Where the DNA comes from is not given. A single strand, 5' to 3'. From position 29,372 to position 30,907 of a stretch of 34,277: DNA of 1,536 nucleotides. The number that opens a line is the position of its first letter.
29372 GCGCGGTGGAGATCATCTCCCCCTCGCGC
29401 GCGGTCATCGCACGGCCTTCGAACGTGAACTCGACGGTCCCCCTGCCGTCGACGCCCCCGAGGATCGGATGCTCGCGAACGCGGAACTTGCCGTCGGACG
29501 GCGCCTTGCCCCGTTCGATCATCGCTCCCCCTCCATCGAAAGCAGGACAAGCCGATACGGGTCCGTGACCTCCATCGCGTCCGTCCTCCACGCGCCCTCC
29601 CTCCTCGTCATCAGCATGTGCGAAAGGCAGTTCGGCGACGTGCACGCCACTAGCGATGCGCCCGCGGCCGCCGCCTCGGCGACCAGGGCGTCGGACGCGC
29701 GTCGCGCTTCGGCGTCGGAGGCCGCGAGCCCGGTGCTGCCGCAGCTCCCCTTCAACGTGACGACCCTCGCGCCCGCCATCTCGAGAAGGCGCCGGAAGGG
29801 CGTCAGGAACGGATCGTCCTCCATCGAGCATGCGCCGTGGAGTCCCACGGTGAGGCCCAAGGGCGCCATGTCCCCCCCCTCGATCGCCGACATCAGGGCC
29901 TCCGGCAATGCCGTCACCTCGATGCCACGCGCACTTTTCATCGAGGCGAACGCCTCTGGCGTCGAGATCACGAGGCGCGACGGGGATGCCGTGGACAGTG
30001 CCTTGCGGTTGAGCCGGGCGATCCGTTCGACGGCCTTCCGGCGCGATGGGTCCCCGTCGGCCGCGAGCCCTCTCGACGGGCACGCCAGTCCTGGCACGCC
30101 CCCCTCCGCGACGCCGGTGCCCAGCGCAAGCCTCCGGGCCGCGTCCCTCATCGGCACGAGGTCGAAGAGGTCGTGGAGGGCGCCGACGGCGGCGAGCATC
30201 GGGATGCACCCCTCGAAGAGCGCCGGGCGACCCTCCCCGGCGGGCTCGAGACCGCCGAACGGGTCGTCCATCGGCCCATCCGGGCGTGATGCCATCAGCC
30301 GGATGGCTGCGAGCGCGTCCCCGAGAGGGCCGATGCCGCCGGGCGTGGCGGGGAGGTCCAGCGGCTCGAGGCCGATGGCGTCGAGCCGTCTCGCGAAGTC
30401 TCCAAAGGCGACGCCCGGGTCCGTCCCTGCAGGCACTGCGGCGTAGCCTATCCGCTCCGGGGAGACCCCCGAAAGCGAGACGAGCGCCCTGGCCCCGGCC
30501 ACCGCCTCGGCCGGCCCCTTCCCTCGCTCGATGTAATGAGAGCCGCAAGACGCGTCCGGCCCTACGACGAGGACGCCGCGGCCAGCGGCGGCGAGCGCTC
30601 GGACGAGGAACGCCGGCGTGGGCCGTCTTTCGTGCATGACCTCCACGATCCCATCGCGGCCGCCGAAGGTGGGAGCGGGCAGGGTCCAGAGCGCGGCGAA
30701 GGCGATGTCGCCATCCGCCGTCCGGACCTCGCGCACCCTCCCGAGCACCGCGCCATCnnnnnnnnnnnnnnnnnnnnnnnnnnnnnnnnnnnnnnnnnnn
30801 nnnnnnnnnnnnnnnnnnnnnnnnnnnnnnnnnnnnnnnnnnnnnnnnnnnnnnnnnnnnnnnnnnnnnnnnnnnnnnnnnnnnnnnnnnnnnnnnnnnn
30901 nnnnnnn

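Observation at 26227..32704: Translationally coupled 3-gene redox operon: NfnB/GltD-ferredoxin-MvhD-HdrB(CCG) megafusion + fused HcnA/HcnB (PdhA/F/X)-like subunit + DAO flavoprotein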

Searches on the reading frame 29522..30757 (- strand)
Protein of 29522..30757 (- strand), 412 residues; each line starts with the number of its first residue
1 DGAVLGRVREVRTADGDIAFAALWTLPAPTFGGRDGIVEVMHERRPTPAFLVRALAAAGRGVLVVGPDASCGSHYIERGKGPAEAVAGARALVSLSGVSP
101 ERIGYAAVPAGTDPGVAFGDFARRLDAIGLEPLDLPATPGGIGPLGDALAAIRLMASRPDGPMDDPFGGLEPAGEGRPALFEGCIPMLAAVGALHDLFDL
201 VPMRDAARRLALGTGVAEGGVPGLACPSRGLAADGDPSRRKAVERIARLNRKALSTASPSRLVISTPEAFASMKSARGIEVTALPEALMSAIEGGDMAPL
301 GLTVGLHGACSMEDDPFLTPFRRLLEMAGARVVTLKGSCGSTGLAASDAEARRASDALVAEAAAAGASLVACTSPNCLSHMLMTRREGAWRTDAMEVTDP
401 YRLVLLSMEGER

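Call 23: search_solved_structures(query=A1, max_evalue=1)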
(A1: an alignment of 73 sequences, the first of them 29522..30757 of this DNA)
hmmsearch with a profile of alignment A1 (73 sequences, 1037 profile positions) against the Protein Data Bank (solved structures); distinct sequences matched with E-value up to 1: 807 (the best 60 are shown).
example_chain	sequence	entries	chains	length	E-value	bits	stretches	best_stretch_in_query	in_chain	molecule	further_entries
9bov_A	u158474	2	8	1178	2.6e-161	542.2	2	34-498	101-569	Molybdopterin oxidoreductase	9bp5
9n5u_A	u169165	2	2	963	4.4e-151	508.3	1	36-499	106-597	NfnA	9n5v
8oh5_C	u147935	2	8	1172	3.8e-142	478.8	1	34-632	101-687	Formate dehydrogenase-O, major subunit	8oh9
4ylf_B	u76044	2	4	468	5.1e-131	441.9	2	36-433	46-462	Dihydropyrimidine dehydrogenase subunit A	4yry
5jca_L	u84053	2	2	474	5.6e-122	412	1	35-433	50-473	NADH-dependent Ferredoxin:NADP Oxidoreductase (NfnI) subunit alpha | NADH-dependent Ferredoxin:NADP Oxidoreductase subunit alpha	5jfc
5vj7_A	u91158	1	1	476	1.6e-115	390.6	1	35-433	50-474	Oxidoreductase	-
6s6s_G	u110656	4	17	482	8.9e-98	331.9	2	34-435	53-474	Glutamate synthase [NADPH] small chain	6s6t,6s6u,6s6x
2vdc_G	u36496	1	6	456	6.3e-96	325.7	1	34-435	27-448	GLUTAMATE SYNTHASE [NADPH] SMALL CHAIN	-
1gt8_A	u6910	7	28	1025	1.9e-78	267.9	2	35-436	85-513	DIHYDROPYRIMIDINE DEHYDROGENASE | Dihydropyrimidine dehydrogenase [NADP(+)]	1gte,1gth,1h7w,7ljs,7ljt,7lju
7m31_A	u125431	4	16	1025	1.9e-78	267.9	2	35-436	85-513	Dihydropyrimidine dehydrogenase [NADP(+)]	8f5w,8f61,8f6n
1h7x_A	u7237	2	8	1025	1.9e-78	267.9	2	35-436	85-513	DIHYDROPYRIMIDINE DEHYDROGENASE | Dihydropyrimidine dehydrogenase [NADP(+)]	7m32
7mfm_I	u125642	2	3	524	8.8e-64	219.3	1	53-434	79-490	Glutamate synthase (NADPH) small chain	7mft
9sfi_A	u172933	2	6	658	4.3e-27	97.8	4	525-630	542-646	CoB--CoM heterodisulfide reductase iron-sulfur subunit A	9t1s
8rvu_a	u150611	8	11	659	1.9e-23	85.8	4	527-634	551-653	H(2):CoB-CoM heterodisulfide,ferredoxin reductase subunit A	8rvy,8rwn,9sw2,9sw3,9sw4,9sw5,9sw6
8rvv_A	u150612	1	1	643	3.2e-23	85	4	527-633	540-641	H(2):CoB-CoM heterodisulfide,ferredoxin reductase subunit A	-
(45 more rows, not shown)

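Call 32: predict_structure(alignment_id=A1)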
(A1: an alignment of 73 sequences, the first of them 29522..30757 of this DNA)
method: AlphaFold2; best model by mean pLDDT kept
length: 412 residues; sequences in the alignment: 73
mean_pLDDT: 92.1   pTM: 0.91
mean pLDDT of the five models: 92.1, 92.0, 91.9, 91.6, 91.3
residues with pLDDT >= 90: 306; 70-90: 96; 50-70: 10; < 50: 0
segments of 3 or more residues with pLDDT < 50: none
pLDDT, mean of each block of 10 residues (from residue 1): 84 88 80 84 87 96 90 70 94 98 94 92 97 91 91 97 93 97 96 94 98 97 91 92 96 95 97 87 97 86 97 94 97 96 85 95 98 97 89 92 95 61
secondary structure, 60 per line:
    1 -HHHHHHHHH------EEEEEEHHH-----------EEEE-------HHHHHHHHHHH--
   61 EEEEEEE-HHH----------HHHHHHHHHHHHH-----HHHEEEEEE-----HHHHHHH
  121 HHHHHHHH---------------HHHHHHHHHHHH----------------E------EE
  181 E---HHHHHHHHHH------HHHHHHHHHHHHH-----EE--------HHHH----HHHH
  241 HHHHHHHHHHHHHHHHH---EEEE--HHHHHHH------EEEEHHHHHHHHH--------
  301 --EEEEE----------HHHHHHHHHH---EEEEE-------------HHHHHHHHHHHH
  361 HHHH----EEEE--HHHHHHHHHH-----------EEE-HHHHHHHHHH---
elements in order: H2-10 E17-22 E37-40 H48-58 E61-67 H82-94 E103-108 H114-128 H144-155 E179-181 H185-194 H201-213 H229-232 H237-257 E261-264 H267-273 E280-283 H284-292 E303-307 H318-327 E331-335 H349-364 E369-372 H375-384 E396-398 H400-409

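Call 35: fold_search(model_id=the predicted structure, library=pdb)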
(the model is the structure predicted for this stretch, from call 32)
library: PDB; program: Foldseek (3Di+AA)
matches with E <= 10: 545; with E <= 0.001: 10
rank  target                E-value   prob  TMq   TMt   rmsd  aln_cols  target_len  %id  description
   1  9ojn                  2.0e-07  1.00  0.46  0.27   4.6       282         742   15  Structure of Mycobacterium smegmatis EtfD (released 2025-05-21)
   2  8rwn_B                1.4e-06  1.00  0.43  0.60   4.6       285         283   18  CryoEM structure of the Hdr(ABC)2 subunits of the Elp-Hdr complex of Methanothermobacter marburgensis (released 2025-05-14)
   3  8rvy_B                4.4e-06  1.00  0.43  0.59   4.6       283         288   18  CryoEM structure of the Elp-Hdr complex of Methanothermobacter marburgensis state 1 (composite structure) (released 2025-05-14)
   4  8rvu_B                8.6e-06  1.00  0.44  0.61   4.6       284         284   18  CryoEM structure of the Elp-Hdr complex of Methanothermobacter marburgensis state 2 (composite structure) (released 2025-05-14)
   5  5odc_B                1.5e-05  1.00  0.42  0.57   4.9       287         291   16  Heterodisulfide reductase / [NiFe]-hydrogenase complex from Methanothermococcus thermolithotrophicus at 2.3 A resoluti (released 2017-08-30)
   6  9a6l_A                1.6e-05  1.00  0.40  0.64   5.2       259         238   16  Integrative model of LUTA-LUTB by crosslinking MS and deep learning (released 2024-09-18)
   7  8rvy_b                3.5e-05  1.00  0.44  0.61   4.5       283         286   18  CryoEM structure of the Elp-Hdr complex of Methanothermobacter marburgensis state 1 (composite structure) (released 2025-05-14)
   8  7bkb_B                5.4e-05  1.00  0.43  0.58   4.3       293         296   15  Formate dehydrogenase - heterodisulfide reductase - formylmethanofuran dehydrogenase complex from Methanospirillum hun (released 2021-09-29)
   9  3ojc_A                1.3e-04  1.00  0.27  0.39   9.0       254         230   13  Crystal structure of a putative Asp/Glu Racemase from Yersinia pestis (released 2010-09-15)
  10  5ell_A                1.9e-04  1.00  0.27  0.39   8.6       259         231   15  Crystal structure of L-aspartate/glutamate-specific racemase from Escherichia coli (released 2015-11-18)
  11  5ijw_B                1.7e-03  0.99  0.23  0.31   8.2       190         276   12  Glutamate Racemase (MurI) from Mycobacterium smegmatis with bound D-glutamate, 1.8 Angstrom resolution, X-ray diffract (released 2016-05-25)
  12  7u6a                  1.9e-03  0.20  0.14  0.11  18.5       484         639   10  Crystal Structure of Danio rerio Histone Deacetylase 10 in Complex with 3-thienylmethyl Benzhydroxamic Acid Inhibitor (released 2022-04-06)
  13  3s81_B                2.0e-03  1.00  0.25  0.38   7.6       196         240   14  Crystal Structure of Putative Aspartate Racemase from Salmonella Typhimurium (released 2011-06-15)
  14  5ell_B                2.3e-03  0.99  0.28  0.41   8.2       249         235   15  Crystal structure of L-aspartate/glutamate-specific racemase from Escherichia coli (released 2015-11-18)
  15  3s7z_A                3.0e-03  0.99  0.24  0.38   7.5       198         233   16  Crystal Structure of Putative Aspartate Racemase from Salmonella Typhimurium Complexed with Succinate (released 2011-10-05)
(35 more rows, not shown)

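Call 37: find_related_loci(query=A1, collection=genome_contigs, flank=7000)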
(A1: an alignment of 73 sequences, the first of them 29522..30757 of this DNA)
Query A1 (412 aa) in genome_contigs; peptide patterns used: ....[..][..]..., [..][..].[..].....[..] (x = any residue, [..] = any of these).
600 stretches matched a pattern, but none encodes a relative of the query by tblastn (E <= 1e-3).
